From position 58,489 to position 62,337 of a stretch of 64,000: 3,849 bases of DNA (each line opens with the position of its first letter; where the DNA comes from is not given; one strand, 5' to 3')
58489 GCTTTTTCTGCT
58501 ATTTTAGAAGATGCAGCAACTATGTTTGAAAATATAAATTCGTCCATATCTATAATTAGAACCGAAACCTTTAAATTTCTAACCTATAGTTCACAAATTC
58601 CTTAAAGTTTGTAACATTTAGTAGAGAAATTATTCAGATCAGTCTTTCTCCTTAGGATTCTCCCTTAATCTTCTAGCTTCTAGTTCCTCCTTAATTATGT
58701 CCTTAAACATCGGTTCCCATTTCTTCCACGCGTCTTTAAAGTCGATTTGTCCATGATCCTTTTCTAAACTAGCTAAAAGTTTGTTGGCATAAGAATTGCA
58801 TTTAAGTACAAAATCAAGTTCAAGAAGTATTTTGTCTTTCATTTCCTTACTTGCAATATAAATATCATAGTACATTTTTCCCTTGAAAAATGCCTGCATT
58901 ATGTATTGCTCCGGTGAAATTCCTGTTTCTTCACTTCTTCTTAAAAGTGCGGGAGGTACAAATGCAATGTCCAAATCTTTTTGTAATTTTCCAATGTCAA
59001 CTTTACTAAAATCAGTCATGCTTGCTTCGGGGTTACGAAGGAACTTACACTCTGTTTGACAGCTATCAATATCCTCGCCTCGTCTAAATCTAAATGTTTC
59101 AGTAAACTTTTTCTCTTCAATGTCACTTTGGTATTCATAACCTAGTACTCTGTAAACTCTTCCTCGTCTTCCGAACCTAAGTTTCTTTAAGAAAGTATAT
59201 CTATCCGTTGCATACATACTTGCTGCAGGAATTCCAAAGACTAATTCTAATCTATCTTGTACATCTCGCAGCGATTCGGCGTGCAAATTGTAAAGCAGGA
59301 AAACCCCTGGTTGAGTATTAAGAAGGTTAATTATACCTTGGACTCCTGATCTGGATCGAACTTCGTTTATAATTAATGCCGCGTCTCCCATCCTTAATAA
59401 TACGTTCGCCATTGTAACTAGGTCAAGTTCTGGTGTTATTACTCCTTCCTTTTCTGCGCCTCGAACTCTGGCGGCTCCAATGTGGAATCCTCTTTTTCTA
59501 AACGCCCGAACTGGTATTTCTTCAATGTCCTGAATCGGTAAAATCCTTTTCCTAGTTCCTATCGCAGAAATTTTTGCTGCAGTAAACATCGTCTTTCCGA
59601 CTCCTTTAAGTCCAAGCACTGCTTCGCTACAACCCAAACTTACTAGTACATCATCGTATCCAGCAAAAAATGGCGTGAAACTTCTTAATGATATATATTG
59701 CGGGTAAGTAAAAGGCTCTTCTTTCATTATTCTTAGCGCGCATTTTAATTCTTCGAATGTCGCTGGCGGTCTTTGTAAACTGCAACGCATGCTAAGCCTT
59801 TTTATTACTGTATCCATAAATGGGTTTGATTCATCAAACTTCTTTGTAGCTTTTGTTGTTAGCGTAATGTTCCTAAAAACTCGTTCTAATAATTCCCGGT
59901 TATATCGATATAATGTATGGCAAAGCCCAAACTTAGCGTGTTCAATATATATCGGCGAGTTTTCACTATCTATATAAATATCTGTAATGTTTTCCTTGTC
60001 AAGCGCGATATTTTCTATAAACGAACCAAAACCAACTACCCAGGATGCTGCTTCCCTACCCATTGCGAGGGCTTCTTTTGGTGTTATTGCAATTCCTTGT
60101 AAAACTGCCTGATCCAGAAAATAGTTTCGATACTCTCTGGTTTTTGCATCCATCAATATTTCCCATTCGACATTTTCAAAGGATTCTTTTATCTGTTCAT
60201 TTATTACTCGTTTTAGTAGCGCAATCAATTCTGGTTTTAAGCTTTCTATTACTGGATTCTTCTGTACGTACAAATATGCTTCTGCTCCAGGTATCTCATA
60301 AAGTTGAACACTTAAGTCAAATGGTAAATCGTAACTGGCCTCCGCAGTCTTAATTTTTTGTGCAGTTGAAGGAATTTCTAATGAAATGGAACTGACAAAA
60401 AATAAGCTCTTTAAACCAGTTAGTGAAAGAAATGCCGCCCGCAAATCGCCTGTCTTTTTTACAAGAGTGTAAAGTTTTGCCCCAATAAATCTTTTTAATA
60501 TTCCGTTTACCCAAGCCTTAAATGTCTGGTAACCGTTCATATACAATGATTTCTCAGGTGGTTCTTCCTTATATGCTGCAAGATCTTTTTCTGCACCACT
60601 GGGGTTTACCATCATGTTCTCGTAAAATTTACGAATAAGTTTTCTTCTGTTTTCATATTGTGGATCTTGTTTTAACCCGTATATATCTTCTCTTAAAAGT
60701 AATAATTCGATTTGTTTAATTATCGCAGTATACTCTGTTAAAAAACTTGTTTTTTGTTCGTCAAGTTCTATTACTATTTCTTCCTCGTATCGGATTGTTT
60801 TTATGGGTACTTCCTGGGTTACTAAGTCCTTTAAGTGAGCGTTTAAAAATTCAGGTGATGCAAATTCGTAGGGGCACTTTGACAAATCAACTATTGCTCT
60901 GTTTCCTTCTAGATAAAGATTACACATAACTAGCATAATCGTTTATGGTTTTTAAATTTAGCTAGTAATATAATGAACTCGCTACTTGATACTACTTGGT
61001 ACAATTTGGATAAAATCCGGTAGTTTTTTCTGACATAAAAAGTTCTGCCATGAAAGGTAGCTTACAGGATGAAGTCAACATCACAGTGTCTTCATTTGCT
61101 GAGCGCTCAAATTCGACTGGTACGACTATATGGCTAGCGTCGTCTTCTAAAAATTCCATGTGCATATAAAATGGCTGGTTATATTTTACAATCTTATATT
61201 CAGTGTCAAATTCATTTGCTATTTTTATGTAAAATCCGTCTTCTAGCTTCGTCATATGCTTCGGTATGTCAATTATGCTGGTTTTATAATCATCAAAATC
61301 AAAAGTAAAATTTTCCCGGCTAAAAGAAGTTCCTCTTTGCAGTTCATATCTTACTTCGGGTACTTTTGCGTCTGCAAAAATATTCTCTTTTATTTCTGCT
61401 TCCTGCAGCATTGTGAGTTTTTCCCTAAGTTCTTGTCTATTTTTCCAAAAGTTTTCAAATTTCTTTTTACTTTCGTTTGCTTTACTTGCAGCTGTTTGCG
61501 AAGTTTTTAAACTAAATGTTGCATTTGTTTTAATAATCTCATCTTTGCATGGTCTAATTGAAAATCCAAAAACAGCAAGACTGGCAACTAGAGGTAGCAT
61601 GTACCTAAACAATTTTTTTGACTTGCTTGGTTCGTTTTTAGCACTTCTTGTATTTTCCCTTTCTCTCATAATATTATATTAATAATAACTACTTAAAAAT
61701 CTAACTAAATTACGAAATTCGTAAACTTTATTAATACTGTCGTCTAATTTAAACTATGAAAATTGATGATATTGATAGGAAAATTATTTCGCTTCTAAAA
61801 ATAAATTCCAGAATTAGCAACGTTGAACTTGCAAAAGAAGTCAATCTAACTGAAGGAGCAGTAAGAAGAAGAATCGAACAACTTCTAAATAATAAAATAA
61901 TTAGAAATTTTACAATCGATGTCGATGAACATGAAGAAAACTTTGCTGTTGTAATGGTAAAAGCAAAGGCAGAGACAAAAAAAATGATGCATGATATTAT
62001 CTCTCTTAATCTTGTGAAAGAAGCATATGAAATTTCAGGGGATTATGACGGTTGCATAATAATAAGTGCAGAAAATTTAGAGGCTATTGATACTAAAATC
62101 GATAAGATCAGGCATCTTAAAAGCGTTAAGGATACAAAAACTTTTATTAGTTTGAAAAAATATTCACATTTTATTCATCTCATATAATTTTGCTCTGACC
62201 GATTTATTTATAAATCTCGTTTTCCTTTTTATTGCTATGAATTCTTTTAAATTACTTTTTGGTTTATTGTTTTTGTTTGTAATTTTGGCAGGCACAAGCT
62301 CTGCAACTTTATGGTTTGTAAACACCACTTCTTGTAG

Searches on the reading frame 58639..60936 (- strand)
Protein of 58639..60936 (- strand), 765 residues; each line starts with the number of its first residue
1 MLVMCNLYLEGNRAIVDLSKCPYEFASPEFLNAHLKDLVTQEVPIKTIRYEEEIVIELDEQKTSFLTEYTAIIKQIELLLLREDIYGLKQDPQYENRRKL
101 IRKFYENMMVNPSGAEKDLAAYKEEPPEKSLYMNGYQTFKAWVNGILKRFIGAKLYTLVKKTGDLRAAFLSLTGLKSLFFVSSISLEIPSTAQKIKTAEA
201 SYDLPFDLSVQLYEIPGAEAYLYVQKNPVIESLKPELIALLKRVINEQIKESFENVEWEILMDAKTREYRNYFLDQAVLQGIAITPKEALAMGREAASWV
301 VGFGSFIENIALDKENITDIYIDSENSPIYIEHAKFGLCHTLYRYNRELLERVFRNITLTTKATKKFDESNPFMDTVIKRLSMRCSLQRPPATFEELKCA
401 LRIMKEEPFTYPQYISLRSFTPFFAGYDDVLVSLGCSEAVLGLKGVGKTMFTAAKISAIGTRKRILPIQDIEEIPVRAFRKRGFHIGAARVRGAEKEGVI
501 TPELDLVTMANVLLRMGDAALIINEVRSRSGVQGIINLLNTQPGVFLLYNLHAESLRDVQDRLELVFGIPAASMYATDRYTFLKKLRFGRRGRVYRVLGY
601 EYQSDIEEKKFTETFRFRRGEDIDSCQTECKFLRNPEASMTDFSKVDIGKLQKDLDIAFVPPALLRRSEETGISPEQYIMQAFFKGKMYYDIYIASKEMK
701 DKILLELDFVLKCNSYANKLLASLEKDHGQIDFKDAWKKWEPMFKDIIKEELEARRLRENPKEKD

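Call 60: search_protein_families(library=pfam, proteins=[window:58639-60936:-], max_evalue=0.001)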
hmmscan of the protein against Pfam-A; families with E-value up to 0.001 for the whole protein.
window:58639-60936:- (765 aa): 1 family
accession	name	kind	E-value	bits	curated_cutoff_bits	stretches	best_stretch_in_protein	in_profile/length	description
PF00437.27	T2SSE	-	3e-05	23.3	24.9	1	315-564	22-256/370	Type II/IV secretion system protein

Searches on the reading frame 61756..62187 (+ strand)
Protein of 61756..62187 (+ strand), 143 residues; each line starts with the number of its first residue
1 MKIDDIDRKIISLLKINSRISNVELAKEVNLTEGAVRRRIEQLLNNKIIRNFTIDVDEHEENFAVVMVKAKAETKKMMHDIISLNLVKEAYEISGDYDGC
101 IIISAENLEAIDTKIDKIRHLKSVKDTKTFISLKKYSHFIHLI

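Call 42: find_encoding_contigs(protein=window:61756-62187:+, flank=10000, max_places=6)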
Protein window:61756-62187:+ (143 aa): 6 contigs read that carry it; 4 places shown.
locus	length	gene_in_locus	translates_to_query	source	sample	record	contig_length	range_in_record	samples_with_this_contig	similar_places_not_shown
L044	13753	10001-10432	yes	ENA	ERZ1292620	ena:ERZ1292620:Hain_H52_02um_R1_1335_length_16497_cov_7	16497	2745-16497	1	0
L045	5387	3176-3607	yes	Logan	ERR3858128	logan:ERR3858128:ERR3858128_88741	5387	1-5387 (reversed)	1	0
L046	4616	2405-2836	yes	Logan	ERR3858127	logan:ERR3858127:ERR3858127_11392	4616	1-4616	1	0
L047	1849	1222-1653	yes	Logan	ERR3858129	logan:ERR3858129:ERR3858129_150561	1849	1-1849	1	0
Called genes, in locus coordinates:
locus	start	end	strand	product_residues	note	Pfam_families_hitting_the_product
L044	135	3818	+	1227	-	PF13229:Beta_helix, PF05048:NosD, PF13229:Beta_helix, PF05048:NosD, PF13229:Beta_helix, PF05048:NosD, PF13229:Beta_helix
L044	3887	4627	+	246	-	PF00733:Asn_synthase, PF03054:tRNA_Me_trans (faint), PF24167:DUF7411 (weak), PF00733:Asn_synthase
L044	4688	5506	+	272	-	-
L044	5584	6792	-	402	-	PF13173:AAA_14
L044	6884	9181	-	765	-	-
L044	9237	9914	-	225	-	-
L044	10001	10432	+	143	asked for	PF13404:HTH_AsnC-type, PF13412:HTH_24, PF01037:AsnC_trans_reg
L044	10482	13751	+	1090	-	?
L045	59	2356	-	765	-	-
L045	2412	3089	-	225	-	-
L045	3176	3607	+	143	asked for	PF13404:HTH_AsnC-type, PF13412:HTH_24, PF01037:AsnC_trans_reg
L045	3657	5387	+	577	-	?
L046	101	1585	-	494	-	-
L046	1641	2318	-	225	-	-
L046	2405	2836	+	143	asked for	PF13404:HTH_AsnC-type, PF13412:HTH_24, PF01037:AsnC_trans_reg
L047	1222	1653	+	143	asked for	PF13404:HTH_AsnC-type, PF13412:HTH_24, PF01037:AsnC_trans_reg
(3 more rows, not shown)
